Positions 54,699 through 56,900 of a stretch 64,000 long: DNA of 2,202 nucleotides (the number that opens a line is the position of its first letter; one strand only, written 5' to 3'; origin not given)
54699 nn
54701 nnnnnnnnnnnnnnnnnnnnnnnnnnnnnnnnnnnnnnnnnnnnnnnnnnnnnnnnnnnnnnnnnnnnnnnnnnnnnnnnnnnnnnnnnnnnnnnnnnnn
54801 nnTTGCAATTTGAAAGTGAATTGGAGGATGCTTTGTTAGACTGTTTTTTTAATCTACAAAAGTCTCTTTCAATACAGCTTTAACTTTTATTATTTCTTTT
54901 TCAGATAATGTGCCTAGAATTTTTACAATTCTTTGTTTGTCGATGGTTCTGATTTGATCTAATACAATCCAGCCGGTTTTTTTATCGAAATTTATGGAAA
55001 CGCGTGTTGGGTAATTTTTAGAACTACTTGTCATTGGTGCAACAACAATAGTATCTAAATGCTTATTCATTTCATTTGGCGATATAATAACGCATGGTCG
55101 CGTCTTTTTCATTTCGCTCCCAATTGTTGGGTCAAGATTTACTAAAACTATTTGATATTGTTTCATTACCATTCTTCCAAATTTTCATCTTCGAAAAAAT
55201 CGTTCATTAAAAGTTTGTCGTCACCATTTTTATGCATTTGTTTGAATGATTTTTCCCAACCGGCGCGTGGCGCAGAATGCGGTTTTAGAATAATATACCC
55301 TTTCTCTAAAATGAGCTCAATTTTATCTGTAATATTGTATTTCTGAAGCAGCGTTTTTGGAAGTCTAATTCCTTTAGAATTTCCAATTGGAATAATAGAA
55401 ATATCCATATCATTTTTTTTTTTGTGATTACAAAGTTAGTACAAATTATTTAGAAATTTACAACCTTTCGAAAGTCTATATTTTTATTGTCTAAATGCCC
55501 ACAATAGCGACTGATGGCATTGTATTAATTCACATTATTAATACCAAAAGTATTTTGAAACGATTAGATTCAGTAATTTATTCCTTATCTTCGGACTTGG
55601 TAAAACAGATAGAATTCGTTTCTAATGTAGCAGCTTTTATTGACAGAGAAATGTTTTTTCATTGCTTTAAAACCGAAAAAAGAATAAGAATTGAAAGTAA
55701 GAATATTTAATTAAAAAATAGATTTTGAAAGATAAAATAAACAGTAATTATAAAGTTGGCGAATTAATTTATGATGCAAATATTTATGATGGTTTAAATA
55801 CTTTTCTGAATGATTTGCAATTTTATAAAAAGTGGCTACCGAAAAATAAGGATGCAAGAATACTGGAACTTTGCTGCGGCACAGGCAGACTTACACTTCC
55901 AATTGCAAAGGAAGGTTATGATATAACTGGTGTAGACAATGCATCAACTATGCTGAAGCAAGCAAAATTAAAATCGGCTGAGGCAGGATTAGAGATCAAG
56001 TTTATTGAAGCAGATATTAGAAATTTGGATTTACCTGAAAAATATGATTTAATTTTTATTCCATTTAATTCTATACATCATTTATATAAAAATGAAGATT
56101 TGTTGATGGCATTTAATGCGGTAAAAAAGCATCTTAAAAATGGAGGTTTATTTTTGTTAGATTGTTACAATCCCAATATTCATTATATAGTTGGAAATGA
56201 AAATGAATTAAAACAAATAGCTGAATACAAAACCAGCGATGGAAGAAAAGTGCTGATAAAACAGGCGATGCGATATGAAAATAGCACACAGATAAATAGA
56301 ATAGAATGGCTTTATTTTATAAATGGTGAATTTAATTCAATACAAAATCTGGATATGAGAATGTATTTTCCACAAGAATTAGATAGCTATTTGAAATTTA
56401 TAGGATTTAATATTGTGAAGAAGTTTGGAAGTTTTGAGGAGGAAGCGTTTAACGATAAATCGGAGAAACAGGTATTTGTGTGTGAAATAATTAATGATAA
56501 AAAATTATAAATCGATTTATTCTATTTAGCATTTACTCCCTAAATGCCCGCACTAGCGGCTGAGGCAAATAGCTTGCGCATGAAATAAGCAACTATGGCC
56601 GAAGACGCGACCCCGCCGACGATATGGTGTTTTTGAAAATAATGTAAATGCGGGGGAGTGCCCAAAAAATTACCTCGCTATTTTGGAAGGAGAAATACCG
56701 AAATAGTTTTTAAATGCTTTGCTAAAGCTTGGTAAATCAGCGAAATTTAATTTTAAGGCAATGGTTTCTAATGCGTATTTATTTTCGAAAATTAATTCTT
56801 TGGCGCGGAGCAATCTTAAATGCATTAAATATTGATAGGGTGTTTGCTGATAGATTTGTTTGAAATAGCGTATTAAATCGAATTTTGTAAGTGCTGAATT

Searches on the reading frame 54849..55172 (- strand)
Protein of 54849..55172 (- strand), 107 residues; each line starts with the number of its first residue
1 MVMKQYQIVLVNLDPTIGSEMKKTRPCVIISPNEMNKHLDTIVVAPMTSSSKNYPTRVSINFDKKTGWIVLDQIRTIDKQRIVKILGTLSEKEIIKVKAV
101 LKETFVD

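Call 5: search_protein_families(library=pfam, proteins=[window:54849-55172:-], max_evalue=0.01)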
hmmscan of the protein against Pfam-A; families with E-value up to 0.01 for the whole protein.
window:54849-55172:- (107 aa): 1 family
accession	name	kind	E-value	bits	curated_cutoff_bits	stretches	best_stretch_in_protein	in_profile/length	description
PF02452.23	PemK_toxin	-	3.2e-33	114.6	23.1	1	4-104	1-108/109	PemK-like, MazF-like toxin of type II toxin-antitoxin system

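Call 23: find_encoding_contigs(protein=window:54849-55172:-, flank=4000, max_places=10)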
Protein window:54849-55172:- (107 aa): 1 contig read that carries it; 1 place shown.
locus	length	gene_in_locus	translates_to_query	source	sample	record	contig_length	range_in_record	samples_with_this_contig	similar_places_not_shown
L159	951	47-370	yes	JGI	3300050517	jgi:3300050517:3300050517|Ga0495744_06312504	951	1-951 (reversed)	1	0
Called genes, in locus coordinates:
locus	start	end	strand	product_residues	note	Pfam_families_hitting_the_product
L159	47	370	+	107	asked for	PF02452:PemK_toxin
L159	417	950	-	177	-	?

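Call 24: find_encoding_contigs(protein=window:54849-55166:-, flank=4000, max_places=10)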
Protein window:54849-55166:- (105 aa): 13 contigs read that carry it; 10 places shown.
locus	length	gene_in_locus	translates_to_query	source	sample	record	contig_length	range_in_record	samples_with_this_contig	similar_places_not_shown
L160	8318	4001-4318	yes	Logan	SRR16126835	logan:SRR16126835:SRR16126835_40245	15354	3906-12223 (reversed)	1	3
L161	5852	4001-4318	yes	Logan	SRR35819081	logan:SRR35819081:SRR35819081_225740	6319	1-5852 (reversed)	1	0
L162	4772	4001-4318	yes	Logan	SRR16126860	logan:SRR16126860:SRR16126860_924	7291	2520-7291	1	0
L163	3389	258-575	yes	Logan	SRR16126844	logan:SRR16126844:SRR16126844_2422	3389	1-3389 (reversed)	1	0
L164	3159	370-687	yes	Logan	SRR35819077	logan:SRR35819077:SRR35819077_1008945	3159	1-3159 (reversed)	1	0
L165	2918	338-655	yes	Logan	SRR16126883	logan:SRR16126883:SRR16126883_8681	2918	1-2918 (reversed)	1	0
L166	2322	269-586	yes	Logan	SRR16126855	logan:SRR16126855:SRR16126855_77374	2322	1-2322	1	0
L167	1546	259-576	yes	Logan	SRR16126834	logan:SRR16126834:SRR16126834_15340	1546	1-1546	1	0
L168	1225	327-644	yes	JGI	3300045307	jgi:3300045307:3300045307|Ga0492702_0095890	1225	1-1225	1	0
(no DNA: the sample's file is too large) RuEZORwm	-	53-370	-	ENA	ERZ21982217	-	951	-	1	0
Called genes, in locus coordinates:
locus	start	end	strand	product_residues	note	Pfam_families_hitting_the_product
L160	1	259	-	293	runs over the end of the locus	PF02629:CoA_binding, PF13380:CoA_binding_2 (weak), PF13607:Succ_CoA_lig, PF00549:Ligase_CoA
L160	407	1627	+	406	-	PF00890:FAD_binding_2 (weak), PF01134:GIDA (faint), PF03486:HI0933_like, PF07992:Pyr_redox_2, PF13738:Pyr_redox_3 (faint), PF22780:HI0933_like_1st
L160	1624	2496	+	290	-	PF12833:HTH_18, PF00165:HTH_AraC (weak)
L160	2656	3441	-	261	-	PF01209:Ubie_methyltran, PF13489:Methyltransf_23, PF05175:MTS, PF03848:TehB, PF13847:Methyltransf_31, PF08241:Methyltransf_11, PF08242:Methyltransf_12, PF13649:Methyltransf_25, +1 more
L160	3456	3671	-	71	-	-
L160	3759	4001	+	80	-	-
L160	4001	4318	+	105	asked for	PF02452:PemK_toxin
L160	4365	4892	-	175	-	-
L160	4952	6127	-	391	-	PF00144:Beta-lactamase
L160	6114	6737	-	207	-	-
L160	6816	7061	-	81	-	-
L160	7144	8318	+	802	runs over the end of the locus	PF13180:PDZ_2 (faint), PF12146:Hydrolase_4 (weak), PF01738:DLH (faint), PF15902:Sortilin-Vps10 (faint), PF14870:PSII_BNR (faint), PF02012:BNR (faint)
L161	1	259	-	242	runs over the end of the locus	?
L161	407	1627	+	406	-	PF00890:FAD_binding_2 (weak), PF01134:GIDA (faint), PF03486:HI0933_like, PF07992:Pyr_redox_2, PF13738:Pyr_redox_3 (faint), PF22780:HI0933_like_1st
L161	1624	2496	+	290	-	PF12833:HTH_18, PF00165:HTH_AraC (weak)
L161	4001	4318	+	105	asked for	PF02452:PemK_toxin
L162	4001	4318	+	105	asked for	PF02452:PemK_toxin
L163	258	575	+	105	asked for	PF02452:PemK_toxin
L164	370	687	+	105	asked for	PF02452:PemK_toxin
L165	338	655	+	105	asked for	PF02452:PemK_toxin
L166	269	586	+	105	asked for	PF02452:PemK_toxin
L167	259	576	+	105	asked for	PF02452:PemK_toxin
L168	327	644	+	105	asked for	PF02452:PemK_toxin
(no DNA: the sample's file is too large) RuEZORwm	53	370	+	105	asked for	PF02452:PemK_toxin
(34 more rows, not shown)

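Call 48: find_homologous_proteins(query=window:54849-55166:-, max_evalue=1e-20)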
Query window:54849-55166:- (105 aa): 7996 proteins with E <= 1e-20 among 8000 candidates; the best 120 are listed.
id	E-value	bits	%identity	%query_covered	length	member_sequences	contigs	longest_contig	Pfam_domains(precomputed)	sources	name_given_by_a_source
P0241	2.4e-60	218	100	100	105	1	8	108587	PF02452.24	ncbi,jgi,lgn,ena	jgi:mRNA interferase MazF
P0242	2.5e-60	218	100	100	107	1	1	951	PF02452.24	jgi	jgi:mRNA interferase MazF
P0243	7.1e-60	217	99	100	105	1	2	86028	PF02452.24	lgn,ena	-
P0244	7.6e-60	217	99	100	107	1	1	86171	PF02452.24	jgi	jgi:mRNA interferase MazF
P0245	3.8e-59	215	97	100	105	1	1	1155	PF02452.24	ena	-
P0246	4.8e-59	214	96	100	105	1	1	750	PF02452.24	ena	-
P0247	9.4e-59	213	96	100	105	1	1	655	PF02452.24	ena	-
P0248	3.0e-58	212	97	100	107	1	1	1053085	PF02452.24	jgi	jgi:mRNA interferase MazF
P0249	9.8e-58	210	95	100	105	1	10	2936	PF02452.24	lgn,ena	-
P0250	1.8e-57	209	95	100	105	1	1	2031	PF02452.24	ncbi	-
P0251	1.9e-57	209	95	100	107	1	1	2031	PF02452.24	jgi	jgi:mRNA interferase MazF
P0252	1.2e-56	207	94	100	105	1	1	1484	PF02452.24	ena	-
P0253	1.5e-56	206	95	100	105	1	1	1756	PF02452.24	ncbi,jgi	jgi:mRNA interferase MazF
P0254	3.0e-56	205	93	100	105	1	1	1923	PF02452.24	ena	-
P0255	1.1e-55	204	93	100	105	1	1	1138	PF02452.24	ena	-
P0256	1.1e-55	204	93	100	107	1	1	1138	PF02452.24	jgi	-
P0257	2.1e-55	203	94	100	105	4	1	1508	PF02452.24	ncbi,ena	-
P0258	1.8e-52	193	85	100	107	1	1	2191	PF02452.24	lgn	-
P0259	3.7e-52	192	86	100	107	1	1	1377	PF02452.24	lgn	-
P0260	5.1e-52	192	85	100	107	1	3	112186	PF02452.24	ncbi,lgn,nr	ncbi:MAG: growth inhibitor PemK [Flavobacteriales bacterium 32-34-25]|nr:MAG: growth inhibitor PemK 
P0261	6.0e-52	192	86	100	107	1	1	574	PF02452.24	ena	-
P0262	7.0e-52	191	84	100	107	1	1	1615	PF02452.24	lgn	-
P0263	8.0e-52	191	81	100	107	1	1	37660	PF02452.24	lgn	-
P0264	1.6e-51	190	86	100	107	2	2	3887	PF02452.24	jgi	jgi:mRNA interferase MazF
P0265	1.8e-51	190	85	100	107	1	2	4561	PF02452.24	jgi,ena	-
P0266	2.4e-51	190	84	100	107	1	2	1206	PF02452.24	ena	-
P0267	2.5e-51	190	84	100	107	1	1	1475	PF02452.24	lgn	-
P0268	2.6e-51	190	85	100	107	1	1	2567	PF02452.24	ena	-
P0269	3.0e-51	189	84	100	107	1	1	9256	PF02452.24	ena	-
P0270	3.2e-51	189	82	100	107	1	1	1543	PF02452.24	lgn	-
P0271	4.2e-51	189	85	100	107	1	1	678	PF02452.24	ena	-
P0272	4.6e-51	189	81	100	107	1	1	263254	PF02452.24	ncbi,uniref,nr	ncbi:type II toxin-antitoxin system PemK/MazF family toxin [Flavobacterium seoulense]|uniref:mRNA in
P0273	5.5e-51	189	84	100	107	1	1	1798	PF02452.24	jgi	jgi:mRNA interferase MazF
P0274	5.9e-51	188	85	100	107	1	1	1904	PF02452.24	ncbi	-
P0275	6.3e-51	188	84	100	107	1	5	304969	PF02452.24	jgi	jgi:mRNA interferase MazF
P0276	6.6e-51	188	80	100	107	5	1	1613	PF02452.24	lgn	-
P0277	7.5e-51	188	84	100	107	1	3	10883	PF02452.24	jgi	jgi:mRNA interferase MazF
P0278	7.8e-51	188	86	100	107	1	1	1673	PF02452.24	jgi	jgi:mRNA interferase MazF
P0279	7.9e-51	188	80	100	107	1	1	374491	PF02452.24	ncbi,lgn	-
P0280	8.3e-51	188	81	100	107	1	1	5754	PF02452.24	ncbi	-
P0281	8.9e-51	188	85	100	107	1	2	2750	PF02452.24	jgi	jgi:mRNA interferase MazF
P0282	9.0e-51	188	85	100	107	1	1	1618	PF02452.24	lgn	-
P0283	9.2e-51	188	81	100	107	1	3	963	PF02452.24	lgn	-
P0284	9.2e-51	188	83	100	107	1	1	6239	PF02452.24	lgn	-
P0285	9.2e-51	188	81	100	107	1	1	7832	PF02452.24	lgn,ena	-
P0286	9.3e-51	188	81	100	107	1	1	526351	PF02452.24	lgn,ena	-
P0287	9.8e-51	188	83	100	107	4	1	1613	PF02452.24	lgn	-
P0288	1.0e-50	188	84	100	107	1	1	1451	PF02452.24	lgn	-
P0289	1.0e-50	188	85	100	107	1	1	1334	PF02452.24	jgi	jgi:mRNA interferase MazF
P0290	1.0e-50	188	85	100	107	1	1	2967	PF02452.24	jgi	jgi:mRNA interferase MazF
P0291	1.0e-50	188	84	100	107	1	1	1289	PF02452.24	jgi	jgi:mRNA interferase MazF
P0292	1.0e-50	188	83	100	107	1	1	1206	PF02452.24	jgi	jgi:mRNA interferase MazF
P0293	1.1e-50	188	83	100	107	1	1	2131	PF02452.24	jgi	jgi:mRNA interferase MazF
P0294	1.1e-50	187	82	100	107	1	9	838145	PF02452.24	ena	-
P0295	1.2e-50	187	84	100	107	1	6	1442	PF02452.24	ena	-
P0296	1.2e-50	187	84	100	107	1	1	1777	PF02452.24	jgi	jgi:mRNA interferase MazF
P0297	1.2e-50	187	84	100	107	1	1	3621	PF02452.24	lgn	-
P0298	1.3e-50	187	80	100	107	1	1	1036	PF02452.24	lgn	-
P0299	1.4e-50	187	82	100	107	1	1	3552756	PF02452.24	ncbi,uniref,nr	ncbi:type II toxin-antitoxin system PemK/MazF family toxin [Flavobacterium pallidum]|uniref:mRNA int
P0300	1.4e-50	187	83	100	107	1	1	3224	PF02452.24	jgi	jgi:mRNA interferase MazF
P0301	1.5e-50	187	85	100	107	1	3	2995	PF02452.24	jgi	jgi:mRNA interferase MazF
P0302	1.8e-50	187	83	100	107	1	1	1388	PF02452.24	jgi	jgi:mRNA interferase MazF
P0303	1.9e-50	187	82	100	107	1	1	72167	PF02452.24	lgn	-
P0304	1.9e-50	187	84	100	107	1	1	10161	PF02452.24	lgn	-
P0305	2.1e-50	187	81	100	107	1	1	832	PF02452.24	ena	-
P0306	2.2e-50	187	83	98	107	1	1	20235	PF02452.24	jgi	jgi:mRNA interferase MazF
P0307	2.2e-50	187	84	100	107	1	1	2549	PF02452.24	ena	-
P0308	2.2e-50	187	81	100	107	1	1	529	PF02452.24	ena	-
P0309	2.2e-50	187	78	100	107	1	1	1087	PF02452.24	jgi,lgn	jgi:mRNA interferase MazF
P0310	2.5e-50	186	82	100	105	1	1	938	PF02452.24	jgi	-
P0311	2.6e-50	186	82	100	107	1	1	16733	PF02452.24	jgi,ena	-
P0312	2.7e-50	186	82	100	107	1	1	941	PF02452.24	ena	-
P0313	2.7e-50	186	83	100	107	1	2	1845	PF02452.24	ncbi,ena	-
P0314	3.2e-50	186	84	100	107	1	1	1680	PF02452.24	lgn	-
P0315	3.2e-50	186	86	100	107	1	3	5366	PF02452.24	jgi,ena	jgi:mRNA interferase MazF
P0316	3.3e-50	186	82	100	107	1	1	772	PF02452.24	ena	-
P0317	3.7e-50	186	82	100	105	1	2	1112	PF02452.24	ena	-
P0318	3.9e-50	186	81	100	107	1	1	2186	PF02452.24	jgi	-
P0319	4.1e-50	186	84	100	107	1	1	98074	PF02452.24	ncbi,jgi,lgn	ncbi:MAG: hypothetical protein RLZZ540_1312 [Bacteroidota bacterium]|jgi:mRNA interferase MazF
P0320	4.3e-50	186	81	100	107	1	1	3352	PF02452.24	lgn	-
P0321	4.3e-50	186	84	100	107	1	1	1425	PF02452.24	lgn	-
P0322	4.3e-50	186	83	100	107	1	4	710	PF02452.24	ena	-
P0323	4.7e-50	186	83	100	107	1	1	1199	PF02452.24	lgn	-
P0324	4.8e-50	185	79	100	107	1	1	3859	PF02452.24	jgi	-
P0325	4.8e-50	185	83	100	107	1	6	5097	PF02452.24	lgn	-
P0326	5.0e-50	185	81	100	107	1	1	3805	PF02452.24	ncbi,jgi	jgi:mRNA interferase MazF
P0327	5.0e-50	185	84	100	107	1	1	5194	PF02452.24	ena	-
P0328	5.3e-50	185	81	100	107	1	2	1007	PF02452.24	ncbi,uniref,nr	ncbi:mRNA interferase [Flavobacterium noncentrifugens]|uniref:mRNA interferase n=1 Tax=Flavobacteriu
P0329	5.5e-50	185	81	100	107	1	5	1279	PF02452.24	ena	-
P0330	5.7e-50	185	79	100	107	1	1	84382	PF02452.24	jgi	-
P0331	6.0e-50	185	80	100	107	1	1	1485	PF02452.24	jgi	-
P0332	6.1e-50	185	81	100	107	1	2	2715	PF02452.24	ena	-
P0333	6.1e-50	185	81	100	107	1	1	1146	PF02452.24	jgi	jgi:mRNA interferase MazF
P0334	6.3e-50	185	82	100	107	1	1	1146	PF02452.24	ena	-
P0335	6.5e-50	185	82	100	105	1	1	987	PF02452.24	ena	-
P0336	6.6e-50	185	80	100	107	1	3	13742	PF02452.24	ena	-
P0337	6.9e-50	185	81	100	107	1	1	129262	PF02452.24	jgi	jgi:mRNA interferase MazF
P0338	7.7e-50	185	81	100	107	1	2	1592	PF02452.24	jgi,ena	-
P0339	8.0e-50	185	83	100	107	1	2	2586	PF02452.24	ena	-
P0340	8.0e-50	185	83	100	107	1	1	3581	PF02452.24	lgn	-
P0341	8.3e-50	185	79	100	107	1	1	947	PF02452.24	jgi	-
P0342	8.5e-50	185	85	100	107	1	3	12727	PF02452.24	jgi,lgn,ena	jgi:mRNA interferase MazF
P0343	9.3e-50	185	78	100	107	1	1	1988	PF02452.24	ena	-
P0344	9.6e-50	185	84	100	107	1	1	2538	PF02452.24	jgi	jgi:mRNA interferase MazF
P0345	9.7e-50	185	78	100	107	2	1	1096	PF02452.24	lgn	-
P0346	1.1e-49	184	83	98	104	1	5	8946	PF02452.24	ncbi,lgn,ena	-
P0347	1.1e-49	184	80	100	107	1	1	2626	PF02452.24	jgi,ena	-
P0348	1.1e-49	184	82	100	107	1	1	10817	PF02452.24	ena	-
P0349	1.2e-49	184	79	100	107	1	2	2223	PF02452.24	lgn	-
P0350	1.2e-49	184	84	100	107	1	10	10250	PF02452.24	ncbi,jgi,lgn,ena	jgi:mRNA interferase MazF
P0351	1.3e-49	184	82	100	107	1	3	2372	PF02452.24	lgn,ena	-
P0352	1.3e-49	184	80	100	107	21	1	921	PF02452.24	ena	-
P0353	1.3e-49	184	84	100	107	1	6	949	PF02452.24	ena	-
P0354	1.3e-49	184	83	100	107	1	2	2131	PF02452.24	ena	-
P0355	1.3e-49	184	81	100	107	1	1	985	PF02452.24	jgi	-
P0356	1.4e-49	184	79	100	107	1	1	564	PF02452.24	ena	-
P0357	1.5e-49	184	82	100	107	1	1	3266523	PF02452.24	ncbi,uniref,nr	ncbi:type II toxin-antitoxin system PemK/MazF family toxin [Chryseobacterium gotjawalense]|uniref:mR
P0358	1.6e-49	184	83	100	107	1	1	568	PF02452.24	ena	-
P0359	1.6e-49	184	84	100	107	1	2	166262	PF02452.24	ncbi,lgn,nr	nr:type II toxin-antitoxin system PemK/MazF family toxin [uncultured Flavobacterium sp.]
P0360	1.6e-49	184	78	100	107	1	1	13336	PF02452.24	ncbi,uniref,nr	ncbi:type II toxin-antitoxin system PemK/MazF family toxin [Kaistella sp. DKR-2]|uniref:type II toxi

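Call 49: find_encoding_contigs(protein=P0254, flank=4000, max_places=4)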
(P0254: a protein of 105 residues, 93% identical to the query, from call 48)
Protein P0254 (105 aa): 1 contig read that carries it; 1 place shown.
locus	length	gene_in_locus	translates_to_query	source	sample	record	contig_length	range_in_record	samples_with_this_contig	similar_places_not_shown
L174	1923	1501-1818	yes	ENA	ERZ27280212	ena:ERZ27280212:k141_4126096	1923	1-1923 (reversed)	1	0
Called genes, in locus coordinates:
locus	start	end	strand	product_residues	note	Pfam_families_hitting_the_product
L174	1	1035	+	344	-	?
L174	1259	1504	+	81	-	-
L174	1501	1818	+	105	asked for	PF02452:PemK_toxin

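Call 50: find_encoding_contigs(protein=P0257, flank=4000, max_places=4)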
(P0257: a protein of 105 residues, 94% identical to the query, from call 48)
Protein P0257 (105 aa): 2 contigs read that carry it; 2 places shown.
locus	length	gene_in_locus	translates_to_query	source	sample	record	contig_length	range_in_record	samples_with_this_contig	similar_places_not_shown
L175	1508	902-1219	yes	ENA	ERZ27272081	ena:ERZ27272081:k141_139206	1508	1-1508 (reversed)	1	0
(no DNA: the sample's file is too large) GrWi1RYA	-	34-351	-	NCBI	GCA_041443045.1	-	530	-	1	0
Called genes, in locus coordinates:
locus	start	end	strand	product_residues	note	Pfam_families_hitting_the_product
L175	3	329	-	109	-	?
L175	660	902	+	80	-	-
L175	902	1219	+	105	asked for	PF02452:PemK_toxin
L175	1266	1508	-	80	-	?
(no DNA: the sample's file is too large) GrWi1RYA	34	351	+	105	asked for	PF02452:PemK_toxin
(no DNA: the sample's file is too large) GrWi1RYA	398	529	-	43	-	?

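Call 87: search_protein_families(library=ncbifam, proteins=[window:54849-55172:-], max_evalue=0.001)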
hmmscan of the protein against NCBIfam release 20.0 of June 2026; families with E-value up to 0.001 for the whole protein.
window:54849-55172:- (107 aa): 3 families
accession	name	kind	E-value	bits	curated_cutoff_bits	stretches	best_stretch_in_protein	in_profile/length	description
NF007386.0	PRK09907.1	equivalog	1.9e-16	60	120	1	6-102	10-107/111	endoribonuclease MazF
NF052489.1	TAtMazFAgrob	equivalog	2.2e-10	40.4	150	1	3-83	6-88/118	type II toxin-antitoxin system toxin MazF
NF007320.0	PRK09812.1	equivalog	6.9e-07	29.3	129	1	5-92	9-102/116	type II toxin-antitoxin system ChpB family toxin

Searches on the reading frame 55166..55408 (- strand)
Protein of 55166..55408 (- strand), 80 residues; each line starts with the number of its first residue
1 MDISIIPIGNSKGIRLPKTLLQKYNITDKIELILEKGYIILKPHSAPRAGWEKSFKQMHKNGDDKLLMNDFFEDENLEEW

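Call 5: search_protein_families(library=pfam, proteins=[window:55166-55408:-], max_evalue=0.01)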
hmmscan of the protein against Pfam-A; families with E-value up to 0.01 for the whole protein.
window:55166-55408:- (80 aa): 1 family
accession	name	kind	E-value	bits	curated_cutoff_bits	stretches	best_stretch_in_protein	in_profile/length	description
PF04014.23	MazE_antitoxin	-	3.1e-05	24.3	24.7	1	8-46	4-45/48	Antidote-toxin recognition MazE, bacterial antitoxin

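Call 87: search_protein_families(library=ncbifam, proteins=[window:55166-55408:-], max_evalue=0.001)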
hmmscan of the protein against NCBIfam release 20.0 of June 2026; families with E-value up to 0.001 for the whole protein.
window:55166-55408:- (80 aa): 0 families

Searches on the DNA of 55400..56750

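Call 37: search_rna_families(source=window, start=55400, end=56750, threshold=evalue, max_evalue=10, show_alignments=2)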
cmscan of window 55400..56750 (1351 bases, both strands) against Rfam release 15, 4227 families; matches with E-value up to 10: 4.
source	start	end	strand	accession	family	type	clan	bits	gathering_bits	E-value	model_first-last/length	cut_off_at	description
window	55632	55698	-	RF00187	SNORD102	Gene; snRNA; snoRNA; CD-box;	-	20.3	47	3.9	1-72/72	no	Small nucleolar RNA SNORD102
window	55525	55592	-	RF02406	snoR120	Gene; snRNA; snoRNA; CD-box;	-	18.9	55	8.4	1-74/74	no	Small nucleolar RNA snoR120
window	55520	55543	+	RF02750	ES003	Gene; sRNA;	-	15.6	37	4.6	30-53/53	no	ES003 sRNA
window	56566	56696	-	RF02132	HOXB13-AS1_1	Gene; lncRNA;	-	13.1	60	6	1-136/136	no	HOXB13 antisense RNA 1 conserved region 1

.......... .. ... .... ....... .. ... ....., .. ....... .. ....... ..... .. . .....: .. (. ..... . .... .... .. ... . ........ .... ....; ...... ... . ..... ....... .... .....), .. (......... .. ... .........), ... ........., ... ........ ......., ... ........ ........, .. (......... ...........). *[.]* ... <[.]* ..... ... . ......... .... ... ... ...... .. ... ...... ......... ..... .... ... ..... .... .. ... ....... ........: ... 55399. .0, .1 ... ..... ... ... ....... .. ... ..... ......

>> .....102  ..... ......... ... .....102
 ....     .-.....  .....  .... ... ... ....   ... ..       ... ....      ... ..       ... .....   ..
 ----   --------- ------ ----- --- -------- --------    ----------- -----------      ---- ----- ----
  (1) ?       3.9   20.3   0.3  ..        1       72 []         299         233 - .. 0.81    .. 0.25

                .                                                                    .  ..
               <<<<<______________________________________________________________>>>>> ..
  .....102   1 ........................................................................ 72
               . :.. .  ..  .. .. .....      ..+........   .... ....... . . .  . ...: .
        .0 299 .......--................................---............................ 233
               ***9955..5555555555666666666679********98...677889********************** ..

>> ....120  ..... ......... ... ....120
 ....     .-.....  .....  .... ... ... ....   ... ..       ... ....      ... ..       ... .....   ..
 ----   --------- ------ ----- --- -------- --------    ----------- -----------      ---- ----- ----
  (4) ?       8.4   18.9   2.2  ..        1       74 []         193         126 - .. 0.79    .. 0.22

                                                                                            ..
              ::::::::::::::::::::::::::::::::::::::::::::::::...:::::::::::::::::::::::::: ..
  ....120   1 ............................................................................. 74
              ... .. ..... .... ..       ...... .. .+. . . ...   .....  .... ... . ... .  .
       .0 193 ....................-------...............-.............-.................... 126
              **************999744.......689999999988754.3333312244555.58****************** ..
